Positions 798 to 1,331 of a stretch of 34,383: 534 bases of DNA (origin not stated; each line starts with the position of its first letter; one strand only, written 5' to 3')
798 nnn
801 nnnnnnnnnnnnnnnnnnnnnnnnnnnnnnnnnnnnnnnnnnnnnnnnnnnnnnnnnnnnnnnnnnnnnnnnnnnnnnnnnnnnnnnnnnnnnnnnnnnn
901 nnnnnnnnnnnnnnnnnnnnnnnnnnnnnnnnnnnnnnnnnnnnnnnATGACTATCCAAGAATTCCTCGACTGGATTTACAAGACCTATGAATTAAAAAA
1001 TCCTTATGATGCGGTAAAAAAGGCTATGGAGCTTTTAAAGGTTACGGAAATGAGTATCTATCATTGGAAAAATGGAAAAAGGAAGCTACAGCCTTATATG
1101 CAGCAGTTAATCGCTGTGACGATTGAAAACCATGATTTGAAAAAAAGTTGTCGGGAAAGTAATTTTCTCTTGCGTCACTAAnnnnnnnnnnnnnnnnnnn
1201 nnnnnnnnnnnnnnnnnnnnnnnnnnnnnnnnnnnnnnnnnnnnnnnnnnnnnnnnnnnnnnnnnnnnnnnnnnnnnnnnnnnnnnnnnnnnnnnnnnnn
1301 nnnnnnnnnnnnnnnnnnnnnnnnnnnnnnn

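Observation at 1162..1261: Duplicated promoter units, each preceded by a palindromic operator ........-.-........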

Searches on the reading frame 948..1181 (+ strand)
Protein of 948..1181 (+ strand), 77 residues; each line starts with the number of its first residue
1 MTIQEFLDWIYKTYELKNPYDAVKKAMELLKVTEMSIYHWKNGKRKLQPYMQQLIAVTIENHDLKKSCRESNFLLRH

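Call 10: search_protein_families(library=pfam, proteins=[window:948-1181:+], max_evalue=0.01)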
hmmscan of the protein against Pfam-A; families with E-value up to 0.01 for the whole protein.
window:948-1181:+ (77 aa): 0 families

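Call 18: find_homologous_proteins(query=window:948-1178:+, max_evalue=0.001)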
Query seq(77 aa) (77 aa): 9 proteins with E <= 0.001 among 9 candidates.
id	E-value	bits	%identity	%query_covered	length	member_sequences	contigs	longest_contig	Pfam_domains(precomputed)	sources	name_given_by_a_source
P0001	5.6e-37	142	98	86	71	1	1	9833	-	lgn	-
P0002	1.6e-36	141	97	86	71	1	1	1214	-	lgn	-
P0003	7.2e-36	139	95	86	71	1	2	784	-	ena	-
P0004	7.2e-36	139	95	86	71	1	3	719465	-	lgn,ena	-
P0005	1.8e-35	138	91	91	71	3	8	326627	-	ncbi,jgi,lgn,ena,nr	ncbi:hypothetical protein CXU19_13365 [Akkermansia muciniphila]|jgi:hypothetical protein|nr:hypothet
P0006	8.4e-35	136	94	86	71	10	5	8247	-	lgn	-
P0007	3.1e-32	127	86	86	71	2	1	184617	-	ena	-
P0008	8.9e-20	88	86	65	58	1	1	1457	-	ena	-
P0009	1.4e-19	87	100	53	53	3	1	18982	-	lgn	-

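Call 19: search_protein_families(library=phrogs, proteins=[window:948-1181:+], max_evalue=0.01)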
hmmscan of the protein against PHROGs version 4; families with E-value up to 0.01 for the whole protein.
window:948-1181:+ (77 aa): 0 families

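Call 20: search_dna_similar(query=window:948-1178:+, collection=phages, mode=protein, max_evalue=0.01)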
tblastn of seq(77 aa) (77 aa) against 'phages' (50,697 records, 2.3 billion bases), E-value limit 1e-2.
No match.

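Call 28: find_related_loci(query=A1, collection=viral_contigs, flank=4000)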
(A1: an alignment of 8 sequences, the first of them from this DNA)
Query A1 (77 aa) in viral_contigs; peptide patterns used: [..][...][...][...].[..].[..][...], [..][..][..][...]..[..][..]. (x = any residue, [..] = any of these).
245 stretches matched a pattern; 24 encode a relative of the query (tblastn E <= 1e-3); 24 distinct loci.
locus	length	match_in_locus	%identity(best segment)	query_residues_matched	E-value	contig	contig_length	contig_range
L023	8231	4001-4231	100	1-77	2e-50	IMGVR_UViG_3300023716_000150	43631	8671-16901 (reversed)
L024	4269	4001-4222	92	1-74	8e-43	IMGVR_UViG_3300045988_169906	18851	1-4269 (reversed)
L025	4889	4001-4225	91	1-75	5e-42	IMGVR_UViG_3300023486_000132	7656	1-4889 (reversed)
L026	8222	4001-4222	88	1-74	8e-41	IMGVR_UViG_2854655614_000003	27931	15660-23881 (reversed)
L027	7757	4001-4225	43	1-75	7e-18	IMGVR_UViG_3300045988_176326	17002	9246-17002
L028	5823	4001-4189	47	1-64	4e-17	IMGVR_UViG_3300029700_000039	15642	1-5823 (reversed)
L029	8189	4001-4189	47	1-64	4e-17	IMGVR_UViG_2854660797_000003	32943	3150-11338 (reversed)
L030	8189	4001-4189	47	1-64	4e-17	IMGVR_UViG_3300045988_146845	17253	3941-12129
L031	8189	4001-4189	47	1-64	4e-17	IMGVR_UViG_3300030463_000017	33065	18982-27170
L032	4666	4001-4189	45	1-64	2e-16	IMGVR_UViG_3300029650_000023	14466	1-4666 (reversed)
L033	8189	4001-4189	45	1-64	4e-16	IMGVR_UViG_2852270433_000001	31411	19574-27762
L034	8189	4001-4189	44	1-64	1e-15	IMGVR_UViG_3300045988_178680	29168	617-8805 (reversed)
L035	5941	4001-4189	44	1-64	4e-15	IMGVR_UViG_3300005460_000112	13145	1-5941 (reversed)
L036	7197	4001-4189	44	1-64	3e-15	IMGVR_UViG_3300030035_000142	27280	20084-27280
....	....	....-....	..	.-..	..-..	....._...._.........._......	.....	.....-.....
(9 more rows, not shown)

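Call 29: find_related_loci(query=A1, collection=genome_contigs, flank=4000)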
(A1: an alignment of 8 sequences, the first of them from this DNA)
Query A1 (77 aa) in genome_contigs; peptide patterns used: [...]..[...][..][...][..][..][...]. (x = any residue, [..] = any of these).
39 stretches matched a pattern, but none encodes a relative of the query by tblastn (E <= 1e-3).

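Call 33: find_homologous_proteins(query=A1, max_evalue=0.001)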
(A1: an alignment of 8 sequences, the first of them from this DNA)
Query A1 (8 sequences) (77 aa, profile of the alignment): 17 proteins with E <= 0.001 among 55 candidates.
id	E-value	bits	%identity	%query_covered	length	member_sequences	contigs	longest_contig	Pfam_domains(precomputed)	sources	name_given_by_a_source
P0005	1.2e-33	132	91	91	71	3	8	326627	-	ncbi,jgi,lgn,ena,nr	ncbi:hypothetical protein CXU19_13365 [Akkermansia muciniphila]|jgi:hypothetical protein|nr:hypothet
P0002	1.4e-33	132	97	86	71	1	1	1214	-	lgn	-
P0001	3.0e-33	131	98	86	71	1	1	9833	-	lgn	-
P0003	3.6e-33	131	95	86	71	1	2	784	-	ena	-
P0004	3.6e-33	131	95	86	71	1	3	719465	-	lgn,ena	-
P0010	1.8e-32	129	44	83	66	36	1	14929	-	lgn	-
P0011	1.9e-32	129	40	88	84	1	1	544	-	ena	-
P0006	9.5e-32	126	94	86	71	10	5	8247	-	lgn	-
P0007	1.2e-30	123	86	86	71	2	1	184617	-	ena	-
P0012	1.5e-30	123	42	83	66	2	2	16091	-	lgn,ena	-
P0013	2.4e-30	122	44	83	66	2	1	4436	-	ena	-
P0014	1.6e-24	103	41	86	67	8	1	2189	-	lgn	-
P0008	2.3e-19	87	86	65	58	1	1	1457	-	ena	-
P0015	2.7e-19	86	34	65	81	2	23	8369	-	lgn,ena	-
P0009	3.6e-19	86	100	53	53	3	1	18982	-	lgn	-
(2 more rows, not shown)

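Call 41: predict_structure(alignment_id=A2)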
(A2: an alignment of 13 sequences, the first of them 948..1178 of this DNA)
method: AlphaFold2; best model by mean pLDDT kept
length: 77 residues; sequences in the alignment: 13
mean_pLDDT: 86.2   pTM: 0.70
mean pLDDT of the five models: 86.2, 86.1, 85.5, 84.0, 83.3
residues with pLDDT >= 90: 52; 70-90: 12; 50-70: 12; < 50: 1
segments of 3 or more residues with pLDDT < 50: none
pLDDT, mean of each block of 10 residues (from residue 1): 92 89 94 95 92 92 69 58
secondary structure, 60 per line:
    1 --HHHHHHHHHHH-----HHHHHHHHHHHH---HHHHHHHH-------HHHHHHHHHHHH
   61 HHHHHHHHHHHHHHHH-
elements in order: H3-13 H19-30 H34-41 H49-76

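Call 44: fold_search(model_id=the predicted structure, library=pdb)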
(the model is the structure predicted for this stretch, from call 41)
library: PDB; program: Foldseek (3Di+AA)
matches with E <= 10: 185; with E <= 0.001: 0
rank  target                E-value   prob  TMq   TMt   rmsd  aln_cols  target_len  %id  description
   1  6rnz_A                1.2e-01  0.95  0.50  0.57   5.3        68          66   18  Crystal structure of the N-terminal HTH DNA-binding domain of the essential repressor DdrO from radiation-resistant De (released 2019-10-09)
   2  6jq1_B                2.6e-01  0.87  0.50  0.33   5.2        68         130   18  Crystal Structure of DdrO from Deinococcus geothermalis (released 2019-08-28)
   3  6rnx_B                4.4e-01  0.82  0.48  0.32   3.4        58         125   16  Crystal structure of the essential repressor DdrO from radiation-resistant Deinococcus bacteria (Deinococcus deserti) (released 2019-10-09)
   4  6jq1_A                4.6e-01  0.75  0.50  0.33   5.2        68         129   18  Crystal Structure of DdrO from Deinococcus geothermalis (released 2019-08-28)
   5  5j9i_E                5.0e-01  0.84  0.55  0.62   3.6        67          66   13  Crystal structure of the HigA2 antitoxin C-terminal domain (released 2017-04-05)
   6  4yba_B                5.3e-01  0.80  0.51  0.51   2.9        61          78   20  The structure of the C.Kpn2I controller protein (released 2016-03-02)
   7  2ox6_C                5.6e-01  0.60  0.48  0.28   4.6        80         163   12  Crystal structure of gene product SO3848 from Shewanella oneidensis MR-1 (released 2007-04-03)
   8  2auw_A                6.0e-01  0.89  0.52  0.29   2.6        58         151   12  Crystal Structure of Putative DNA Binding Protein NE0471 from Nitrosomonas europaea ATCC 19718 (released 2005-10-11)
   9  2ppx                  6.0e-01  0.72  0.50  0.60   4.4        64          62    6  Crystal structure of a HTH XRE-family like protein from Agrobacterium tumefaciens (released 2007-05-29)
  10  3fmy                  6.0e-01  0.60  0.48  0.53   3.9        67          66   18  Structure of the C-terminal domain of the E. coli protein MQSA (YgiT/b3021) (released 2010-01-12)
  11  2auw_B                6.4e-01  0.85  0.50  0.27   2.7        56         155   12  Crystal Structure of Putative DNA Binding Protein NE0471 from Nitrosomonas europaea ATCC 19718 (released 2005-10-11)
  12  6on0_A                6.8e-01  0.93  0.56  0.67   2.0        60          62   22  STRUCTURE OF N15 CRO COMPLEXED WITH CONSENSUS OPERATOR DNA (released 2019-05-15)
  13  2xcj_A                7.3e-01  0.77  0.50  0.47   3.1        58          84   17  Crystal structure of P2 C, the immunity repressor of temperate E. coli phage P2 (released 2010-07-28)
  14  2ox6_D                7.3e-01  0.54  0.48  0.28   4.6        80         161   14  Crystal structure of gene product SO3848 from Shewanella oneidensis MR-1 (released 2007-04-03)
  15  2ox6_A                7.3e-01  0.51  0.47  0.28   4.6        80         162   14  Crystal structure of gene product SO3848 from Shewanella oneidensis MR-1 (released 2007-04-03)
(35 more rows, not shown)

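Call 61: find_encoding_contigs(protein=P0005, flank=10000, max_places=4)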
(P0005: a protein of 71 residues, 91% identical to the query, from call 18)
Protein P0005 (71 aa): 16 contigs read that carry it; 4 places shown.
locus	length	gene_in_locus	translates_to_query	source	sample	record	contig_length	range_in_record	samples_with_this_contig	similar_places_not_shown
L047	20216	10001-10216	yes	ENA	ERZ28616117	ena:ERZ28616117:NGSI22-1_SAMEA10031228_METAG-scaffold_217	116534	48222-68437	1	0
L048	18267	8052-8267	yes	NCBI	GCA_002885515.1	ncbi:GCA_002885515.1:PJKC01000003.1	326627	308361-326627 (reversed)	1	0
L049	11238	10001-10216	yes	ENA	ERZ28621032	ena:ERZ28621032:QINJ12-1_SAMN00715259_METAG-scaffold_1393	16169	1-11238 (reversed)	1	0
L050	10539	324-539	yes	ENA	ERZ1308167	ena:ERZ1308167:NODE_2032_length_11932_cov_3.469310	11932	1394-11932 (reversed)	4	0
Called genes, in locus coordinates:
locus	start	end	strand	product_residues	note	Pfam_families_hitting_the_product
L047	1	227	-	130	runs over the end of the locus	-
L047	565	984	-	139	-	-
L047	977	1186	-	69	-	-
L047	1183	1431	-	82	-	-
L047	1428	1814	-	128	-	-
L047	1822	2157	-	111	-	-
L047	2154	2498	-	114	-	-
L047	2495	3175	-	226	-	PF09588:YqaJ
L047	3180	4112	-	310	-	PF03837:RecT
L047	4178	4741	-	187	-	-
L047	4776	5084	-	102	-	-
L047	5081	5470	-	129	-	-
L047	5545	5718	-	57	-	-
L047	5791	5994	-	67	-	-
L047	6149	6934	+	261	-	PF00717:Peptidase_S24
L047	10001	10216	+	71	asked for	-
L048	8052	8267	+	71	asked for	-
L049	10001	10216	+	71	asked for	-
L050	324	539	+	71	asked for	-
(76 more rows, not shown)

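Call 77: search_solved_structures(query=A2, max_evalue=10)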
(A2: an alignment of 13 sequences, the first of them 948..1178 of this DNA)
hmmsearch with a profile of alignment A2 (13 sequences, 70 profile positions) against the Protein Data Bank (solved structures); distinct sequences matched with E-value up to 10: 26.
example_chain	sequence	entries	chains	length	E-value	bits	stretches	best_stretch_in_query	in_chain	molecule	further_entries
2a6c_A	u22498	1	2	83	0.017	18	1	13-68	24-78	Helix-turn-helix motif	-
2hin_A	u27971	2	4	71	0.085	15.8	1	14-43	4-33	Repressor protein | Gp39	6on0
2cuf_A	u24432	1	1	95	0.9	12.5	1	13-46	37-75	FLJ21616 protein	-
2da6_A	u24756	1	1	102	1.2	12.1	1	32-54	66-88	Hepatocyte nuclear factor 1-beta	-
2r1j_L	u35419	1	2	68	1.2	12.1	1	24-54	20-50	Repressor protein C2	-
3jxb_C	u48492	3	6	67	1.2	12.1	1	24-54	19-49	Repressor protein C2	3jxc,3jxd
4o33_A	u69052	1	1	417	1.2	12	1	20-57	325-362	Phosphoglycerate kinase 1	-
2x14_A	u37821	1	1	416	1.2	12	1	20-57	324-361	PHOSPHOGLYCERATE KINASE 1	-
2wzd_A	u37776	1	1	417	1.2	12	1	20-57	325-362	PHOSPHOGLYCERATE KINASE 1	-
5m3u_A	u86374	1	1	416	1.2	12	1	20-57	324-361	Phosphoglycerate kinase 1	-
5o7d_A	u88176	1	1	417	1.3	12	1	20-57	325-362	Phosphoglycerate kinase 1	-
5m1r_A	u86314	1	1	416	1.3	12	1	20-57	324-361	Phosphoglycerate kinase 1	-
2y3i_A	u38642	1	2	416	1.3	12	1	20-57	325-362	PHOSPHOGLYCERATE KINASE 1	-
4axx_A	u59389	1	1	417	1.3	12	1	20-57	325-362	PHOSPHOGLYCERATE KINASE 1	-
2wzb_A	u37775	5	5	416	1.3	12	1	20-57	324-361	PHOSPHOGLYCERATE KINASE 1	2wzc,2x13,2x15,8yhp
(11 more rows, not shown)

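Call 84: search_protein_representatives(alignment_id=A2)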
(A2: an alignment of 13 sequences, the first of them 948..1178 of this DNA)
Query: 13 sequences, 70 profile positions. Proteins with E-value up to 0.001 (for the whole library): 68; up to 1e-10: 33; up to 1e-30: 4. The best 68 are listed.
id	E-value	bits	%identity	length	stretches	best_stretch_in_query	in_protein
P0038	1.6e-42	159.1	-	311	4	1-66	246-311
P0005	2.0e-35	136.4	-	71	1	1-70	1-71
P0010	6.2e-35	134.8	-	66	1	1-66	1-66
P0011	3.9e-33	129.0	-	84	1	1-68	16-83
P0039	7.7e-30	118.5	-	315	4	2-62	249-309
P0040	1.8e-28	114.0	-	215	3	3-59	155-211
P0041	9.5e-24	98.9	-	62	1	1-60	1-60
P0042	7.8e-22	92.8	-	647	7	25-59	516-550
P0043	2.2e-21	91.4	-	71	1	1-69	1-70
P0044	7.1e-21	89.7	-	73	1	1-64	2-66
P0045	3.8e-20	87.4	-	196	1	2-67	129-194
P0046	2.6e-18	81.5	-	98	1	1-62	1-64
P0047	4.7e-18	80.7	-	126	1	1-68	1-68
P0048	2.1e-17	78.6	-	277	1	1-61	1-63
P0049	2.1e-17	78.6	-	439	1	1-66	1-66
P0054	1.5e-14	69.4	-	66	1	1-66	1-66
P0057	3.2e-12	62.0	-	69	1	1-64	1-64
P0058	5.1e-12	61.4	-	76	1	1-68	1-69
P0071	7.0e-09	51.3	-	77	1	1-66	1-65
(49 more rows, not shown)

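Call 86: find_encoding_contigs(protein=P0043, flank=3000, max_places=2)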
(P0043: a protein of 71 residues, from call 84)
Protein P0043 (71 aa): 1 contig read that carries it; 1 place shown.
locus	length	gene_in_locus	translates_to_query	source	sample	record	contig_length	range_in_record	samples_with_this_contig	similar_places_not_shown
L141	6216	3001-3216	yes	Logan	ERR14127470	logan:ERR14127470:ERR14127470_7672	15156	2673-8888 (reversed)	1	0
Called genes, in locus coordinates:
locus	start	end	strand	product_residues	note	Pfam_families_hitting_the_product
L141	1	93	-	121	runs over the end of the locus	-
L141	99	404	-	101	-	-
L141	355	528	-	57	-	-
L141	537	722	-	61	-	-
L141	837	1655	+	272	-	PF00717:Peptidase_S24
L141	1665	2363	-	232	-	-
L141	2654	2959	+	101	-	-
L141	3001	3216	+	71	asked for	-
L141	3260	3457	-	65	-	-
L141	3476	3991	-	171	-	PF02195:ParB_N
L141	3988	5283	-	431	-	PF01507:PAPS_reduct, PF11922:DUF3440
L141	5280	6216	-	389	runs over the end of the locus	PF00176:SNF2-rel_dom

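Call 87: find_encoding_contigs(protein=P0054, flank=3000, max_places=2)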
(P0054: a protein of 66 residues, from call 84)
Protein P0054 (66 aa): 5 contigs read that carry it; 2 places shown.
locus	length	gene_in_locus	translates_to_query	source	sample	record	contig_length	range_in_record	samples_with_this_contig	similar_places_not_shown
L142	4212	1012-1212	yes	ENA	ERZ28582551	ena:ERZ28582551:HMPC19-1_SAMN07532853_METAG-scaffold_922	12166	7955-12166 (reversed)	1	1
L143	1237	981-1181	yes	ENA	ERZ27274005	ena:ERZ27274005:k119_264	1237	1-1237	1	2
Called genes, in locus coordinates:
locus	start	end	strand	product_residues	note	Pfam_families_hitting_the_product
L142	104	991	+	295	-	-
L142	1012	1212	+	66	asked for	-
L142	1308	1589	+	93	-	-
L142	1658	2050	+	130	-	-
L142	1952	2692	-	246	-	PF13173:AAA_14 (faint), PF01695:IstB_IS21 (weak)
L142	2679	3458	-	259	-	-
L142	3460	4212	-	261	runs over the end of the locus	PF02086:MethyltransfD12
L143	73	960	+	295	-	-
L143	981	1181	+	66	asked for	-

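Call 89: find_encoding_contigs(protein=P0057, flank=2500, max_places=1)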
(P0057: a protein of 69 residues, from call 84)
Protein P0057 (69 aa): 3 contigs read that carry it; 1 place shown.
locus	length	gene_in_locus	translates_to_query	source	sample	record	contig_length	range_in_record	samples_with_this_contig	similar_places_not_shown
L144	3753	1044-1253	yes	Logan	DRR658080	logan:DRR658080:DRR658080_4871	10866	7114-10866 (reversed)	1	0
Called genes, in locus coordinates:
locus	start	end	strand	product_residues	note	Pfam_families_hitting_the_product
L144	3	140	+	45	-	?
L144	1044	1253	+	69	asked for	-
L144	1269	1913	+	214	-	PF01695:IstB_IS21 (faint)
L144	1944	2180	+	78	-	-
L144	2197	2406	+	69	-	-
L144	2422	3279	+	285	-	-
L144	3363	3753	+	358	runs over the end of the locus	PF10926:DUF2800, PF12705:PDDEXK_1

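Call 90: find_encoding_contigs(protein=P0046, flank=2500, max_places=1)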
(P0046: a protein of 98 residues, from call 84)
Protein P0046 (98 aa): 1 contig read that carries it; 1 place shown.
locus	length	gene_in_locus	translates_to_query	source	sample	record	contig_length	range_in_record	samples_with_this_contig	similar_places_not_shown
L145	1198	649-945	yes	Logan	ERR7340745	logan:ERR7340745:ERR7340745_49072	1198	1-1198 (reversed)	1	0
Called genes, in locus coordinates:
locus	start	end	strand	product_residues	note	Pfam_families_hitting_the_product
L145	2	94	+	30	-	?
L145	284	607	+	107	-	-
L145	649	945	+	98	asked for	-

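Call 91: find_encoding_contigs(protein=P0058, flank=2500, max_places=1)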
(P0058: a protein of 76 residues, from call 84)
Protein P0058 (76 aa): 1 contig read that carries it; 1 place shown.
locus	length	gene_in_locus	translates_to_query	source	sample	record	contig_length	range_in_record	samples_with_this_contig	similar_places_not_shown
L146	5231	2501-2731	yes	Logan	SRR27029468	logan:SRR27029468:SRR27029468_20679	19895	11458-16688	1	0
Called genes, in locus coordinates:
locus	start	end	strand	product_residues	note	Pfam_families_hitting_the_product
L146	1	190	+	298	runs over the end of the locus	PF00717:Peptidase_S24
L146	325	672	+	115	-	-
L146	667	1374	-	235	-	-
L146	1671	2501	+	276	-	-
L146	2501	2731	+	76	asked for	-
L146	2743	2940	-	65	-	-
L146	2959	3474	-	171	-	PF02195:ParB_N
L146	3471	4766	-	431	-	PF01507:PAPS_reduct, PF11922:DUF3440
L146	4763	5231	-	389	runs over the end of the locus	PF00176:SNF2-rel_dom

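Call 92: find_encoding_contigs(protein=P0071, flank=2500, max_places=1)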
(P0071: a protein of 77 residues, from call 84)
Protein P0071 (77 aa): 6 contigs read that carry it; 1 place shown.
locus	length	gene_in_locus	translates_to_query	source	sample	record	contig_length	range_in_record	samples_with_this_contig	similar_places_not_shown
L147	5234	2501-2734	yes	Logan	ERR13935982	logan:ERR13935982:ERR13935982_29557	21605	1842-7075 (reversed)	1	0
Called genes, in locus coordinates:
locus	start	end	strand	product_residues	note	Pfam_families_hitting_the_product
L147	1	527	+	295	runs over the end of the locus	PF02629:CoA_binding, PF13380:CoA_binding_2 (weak), PF13607:Succ_CoA_lig, PF00549:Ligase_CoA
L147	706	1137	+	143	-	-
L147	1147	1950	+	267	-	-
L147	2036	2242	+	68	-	-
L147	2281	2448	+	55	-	-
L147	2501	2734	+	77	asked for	-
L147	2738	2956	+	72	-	-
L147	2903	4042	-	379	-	PF13102:Phage_int_SAM_5, PF00589:Phage_integrase (weak)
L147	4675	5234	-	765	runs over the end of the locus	PF00270:DEAD, PF00271:Helicase_C, PF16124:RecQ_Zn_bind, PF09382:RQC, PF00570:HRDC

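Call 100: search_protein_families(library=padloc, proteins=[window:948-1178:+], max_evalue=0.01)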
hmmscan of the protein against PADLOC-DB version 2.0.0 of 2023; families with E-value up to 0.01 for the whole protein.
window:948-1178:+ (77 aa): 0 families
